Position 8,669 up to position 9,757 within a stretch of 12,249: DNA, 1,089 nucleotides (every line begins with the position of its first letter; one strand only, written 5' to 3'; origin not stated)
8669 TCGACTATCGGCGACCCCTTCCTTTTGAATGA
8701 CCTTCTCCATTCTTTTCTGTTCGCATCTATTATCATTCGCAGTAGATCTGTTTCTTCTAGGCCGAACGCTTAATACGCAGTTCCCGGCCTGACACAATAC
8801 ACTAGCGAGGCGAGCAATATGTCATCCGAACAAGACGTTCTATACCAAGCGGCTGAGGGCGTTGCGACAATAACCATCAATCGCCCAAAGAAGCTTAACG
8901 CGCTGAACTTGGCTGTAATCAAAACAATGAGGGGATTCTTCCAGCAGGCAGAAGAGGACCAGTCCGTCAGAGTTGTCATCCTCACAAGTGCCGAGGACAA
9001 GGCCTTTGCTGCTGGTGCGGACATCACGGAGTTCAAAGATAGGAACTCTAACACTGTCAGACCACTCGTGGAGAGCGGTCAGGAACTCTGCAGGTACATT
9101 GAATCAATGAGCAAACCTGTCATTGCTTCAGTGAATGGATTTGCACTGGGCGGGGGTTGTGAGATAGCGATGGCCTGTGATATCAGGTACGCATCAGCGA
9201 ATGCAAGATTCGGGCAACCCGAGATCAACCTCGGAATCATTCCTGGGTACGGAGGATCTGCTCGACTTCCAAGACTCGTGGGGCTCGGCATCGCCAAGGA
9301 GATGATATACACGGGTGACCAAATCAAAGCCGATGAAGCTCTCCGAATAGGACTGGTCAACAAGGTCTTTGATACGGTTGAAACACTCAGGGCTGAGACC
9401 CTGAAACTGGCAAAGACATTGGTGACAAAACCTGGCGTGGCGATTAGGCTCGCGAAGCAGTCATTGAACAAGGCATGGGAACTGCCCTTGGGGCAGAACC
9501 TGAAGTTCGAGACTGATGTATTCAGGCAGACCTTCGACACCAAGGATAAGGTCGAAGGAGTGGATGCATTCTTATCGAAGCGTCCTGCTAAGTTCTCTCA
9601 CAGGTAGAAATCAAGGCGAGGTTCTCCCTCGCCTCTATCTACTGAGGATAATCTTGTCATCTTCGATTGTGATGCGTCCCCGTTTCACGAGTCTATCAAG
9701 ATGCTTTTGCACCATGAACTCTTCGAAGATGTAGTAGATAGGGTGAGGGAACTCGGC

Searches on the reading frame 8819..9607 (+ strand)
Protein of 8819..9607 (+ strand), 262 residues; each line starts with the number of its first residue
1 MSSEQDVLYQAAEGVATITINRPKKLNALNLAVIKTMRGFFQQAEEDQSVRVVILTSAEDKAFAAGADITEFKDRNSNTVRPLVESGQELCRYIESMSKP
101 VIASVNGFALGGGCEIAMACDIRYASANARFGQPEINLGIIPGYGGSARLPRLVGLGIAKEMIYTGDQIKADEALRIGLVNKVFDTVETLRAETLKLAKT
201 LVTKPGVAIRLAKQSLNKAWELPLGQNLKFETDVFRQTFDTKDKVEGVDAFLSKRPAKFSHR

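Call 3: search_protein_families(library=pfam, proteins=[window:8819-9607:+], max_evalue=0.1)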
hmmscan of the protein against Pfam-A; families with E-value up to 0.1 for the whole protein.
window:8819-9607:+ (262 aa): 4 families
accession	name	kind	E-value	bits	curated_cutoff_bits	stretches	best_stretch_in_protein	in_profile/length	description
PF00378.25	ECH_1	-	2.8e-74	250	27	1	12-261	3-250/251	Enoyl-CoA hydratase/isomerase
PF16113.10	ECH_2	-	1.3e-43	150.2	27.2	2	16-186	2-174/335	Enoyl-CoA hydratase/isomerase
PF25145.1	NfeD1b_N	-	0.032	14.3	40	1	79-136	40-97/189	NfeD1b, N-terminal domain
PF01343.23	Peptidase_S49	-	0.047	14.1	24.9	0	97-132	5-40/154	Peptidase family S49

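Call 4: search_protein_families(library=ncbifam, proteins=[window:8819-9607:+], max_evalue=0.1)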
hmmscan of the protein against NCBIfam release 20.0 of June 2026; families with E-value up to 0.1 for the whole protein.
window:8819-9607:+ (262 aa): 74 families (the best 25 are shown)
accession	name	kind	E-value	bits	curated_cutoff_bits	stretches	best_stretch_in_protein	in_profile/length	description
NF004475.0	PRK05809.1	subfamily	4.7e-92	308.2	394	1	6-261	5-259/260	short-chain-enoyl-CoA hydratase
NF007239.0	PRK09674.1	equivalog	1.7e-72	244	371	1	5-260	4-255/257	2,3-dehydroadipyl-CoA hydratase PaaF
NF005802.0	PRK07657.1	equivalog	3.9e-72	242.9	363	1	8-259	6-257/260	enoyl-CoA hydratase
NF005803.0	PRK07658.1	equivalog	1.3e-70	237.7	313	1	10-262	7-257/257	enoyl-CoA hydratase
NF004517.0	PRK05862.1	equivalog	2.3e-70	237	396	1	4-262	3-257/257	enoyl-CoA hydratase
NF006007.0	PRK08138.1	subfamily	3e-69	233.3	355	1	8-260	11-259/261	enoyl-CoA hydratase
NF004634.0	PRK05980.1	equivalog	1.7e-66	224.3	375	1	7-260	5-261/263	crotonase/enoyl-CoA hydratase family protein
NF051848.1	EnCoAHydtEchA19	equivalog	7.2e-66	222.4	400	1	9-262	4-258/258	enoyl-CoA hydratase EchA19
NF004840.0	PRK06190.1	equivalog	2.5e-59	201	253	1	5-245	4-244/260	enoyl-CoA hydratase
NF006566.0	PRK09076.1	subfamily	3e-57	194.2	286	1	5-260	5-258/260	enoyl-CoA hydratase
NF006699.0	PRK09245.1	subfamily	6.5e-56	189.5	354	1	6-261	4-265/266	crotonase/enoyl-CoA hydratase family protein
NF004781.0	PRK06127.1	subfamily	1e-55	189.3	291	1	3-260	9-267/269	enoyl-CoA hydratase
NF004796.0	PRK06144.1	subfamily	1.6e-54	185.1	272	1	2-260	5-260/262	enoyl-CoA hydratase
NF042430.2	EnCoAhydt_DpgD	equivalog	2.2e-54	184.6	400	1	9-260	1-256/258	enoyl-CoA-hydratase DpgD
NF004795.0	PRK06143.1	subfamily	2.6e-53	181.2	283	1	9-255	13-257/260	enoyl-CoA hydratase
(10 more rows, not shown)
